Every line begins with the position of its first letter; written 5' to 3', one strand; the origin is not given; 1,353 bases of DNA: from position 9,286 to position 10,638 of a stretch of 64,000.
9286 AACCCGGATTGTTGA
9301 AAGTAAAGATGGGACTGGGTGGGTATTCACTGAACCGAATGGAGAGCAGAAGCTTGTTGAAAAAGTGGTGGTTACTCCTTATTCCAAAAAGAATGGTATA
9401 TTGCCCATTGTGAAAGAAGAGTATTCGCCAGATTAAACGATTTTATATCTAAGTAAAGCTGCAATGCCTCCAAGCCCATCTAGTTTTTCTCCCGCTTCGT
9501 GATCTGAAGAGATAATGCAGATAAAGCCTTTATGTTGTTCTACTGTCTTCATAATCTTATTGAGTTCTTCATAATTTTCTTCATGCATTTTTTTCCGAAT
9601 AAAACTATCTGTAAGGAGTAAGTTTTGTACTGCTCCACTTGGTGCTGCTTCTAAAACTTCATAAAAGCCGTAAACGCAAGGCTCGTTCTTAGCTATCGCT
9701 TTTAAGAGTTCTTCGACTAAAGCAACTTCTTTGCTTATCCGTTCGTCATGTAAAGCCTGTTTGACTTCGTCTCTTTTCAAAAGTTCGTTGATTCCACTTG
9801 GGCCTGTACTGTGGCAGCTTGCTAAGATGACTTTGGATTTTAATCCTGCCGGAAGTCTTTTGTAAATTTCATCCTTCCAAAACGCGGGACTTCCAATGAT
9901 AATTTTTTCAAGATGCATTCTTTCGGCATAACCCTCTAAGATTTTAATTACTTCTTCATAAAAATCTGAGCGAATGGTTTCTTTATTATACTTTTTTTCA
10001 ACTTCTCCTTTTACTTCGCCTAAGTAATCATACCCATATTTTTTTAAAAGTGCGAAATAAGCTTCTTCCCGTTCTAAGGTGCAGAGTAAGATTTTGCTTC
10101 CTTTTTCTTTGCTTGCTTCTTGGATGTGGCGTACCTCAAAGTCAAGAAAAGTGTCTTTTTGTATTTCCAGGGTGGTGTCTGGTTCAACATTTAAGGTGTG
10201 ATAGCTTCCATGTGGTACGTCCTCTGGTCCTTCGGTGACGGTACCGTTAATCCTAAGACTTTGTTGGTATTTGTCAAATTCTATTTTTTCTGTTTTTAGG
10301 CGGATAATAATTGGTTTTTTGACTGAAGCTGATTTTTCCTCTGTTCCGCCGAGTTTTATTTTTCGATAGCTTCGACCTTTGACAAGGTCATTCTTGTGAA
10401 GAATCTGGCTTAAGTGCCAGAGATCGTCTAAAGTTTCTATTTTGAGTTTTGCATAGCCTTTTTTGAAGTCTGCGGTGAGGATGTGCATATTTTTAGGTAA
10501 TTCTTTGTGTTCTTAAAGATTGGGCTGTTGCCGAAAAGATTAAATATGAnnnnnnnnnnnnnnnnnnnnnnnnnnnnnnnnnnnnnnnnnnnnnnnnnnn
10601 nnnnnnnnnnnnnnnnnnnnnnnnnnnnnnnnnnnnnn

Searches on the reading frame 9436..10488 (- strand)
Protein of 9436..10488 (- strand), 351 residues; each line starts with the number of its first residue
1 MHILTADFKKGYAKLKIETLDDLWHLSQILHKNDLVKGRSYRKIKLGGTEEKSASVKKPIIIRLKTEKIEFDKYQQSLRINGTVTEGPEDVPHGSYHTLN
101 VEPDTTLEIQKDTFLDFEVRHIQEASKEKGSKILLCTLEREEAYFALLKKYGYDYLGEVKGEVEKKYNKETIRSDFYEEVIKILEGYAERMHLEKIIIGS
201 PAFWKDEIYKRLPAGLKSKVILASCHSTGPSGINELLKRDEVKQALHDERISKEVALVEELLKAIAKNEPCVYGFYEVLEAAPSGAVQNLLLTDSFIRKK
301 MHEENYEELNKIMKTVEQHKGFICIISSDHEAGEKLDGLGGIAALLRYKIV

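Call 22: search_protein_families(library=pfam, proteins=[window:9436-10488:-], max_evalue=0.001)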
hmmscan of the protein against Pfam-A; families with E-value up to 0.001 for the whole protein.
window:9436-10488:- (351 aa): 4 families
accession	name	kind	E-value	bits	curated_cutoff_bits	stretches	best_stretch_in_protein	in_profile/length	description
PF03463.20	eRF1_1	-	2.2e-26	92.7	23.8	1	5-125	5-122/123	eRF1 domain 1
PF03465.20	eRF1_3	-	6e-22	78.6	25.8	1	251-350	1-106/106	eRF1 domain 3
PF03464.20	eRF1_2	-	1.5e-07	32.2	27.1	1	135-247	4-132/133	eRF1 domain 2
PF18854.6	baeRF_family10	-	5.7e-06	27.1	27.1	1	169-222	68-121/143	Bacterial archaeo-eukaryotic release factor family 10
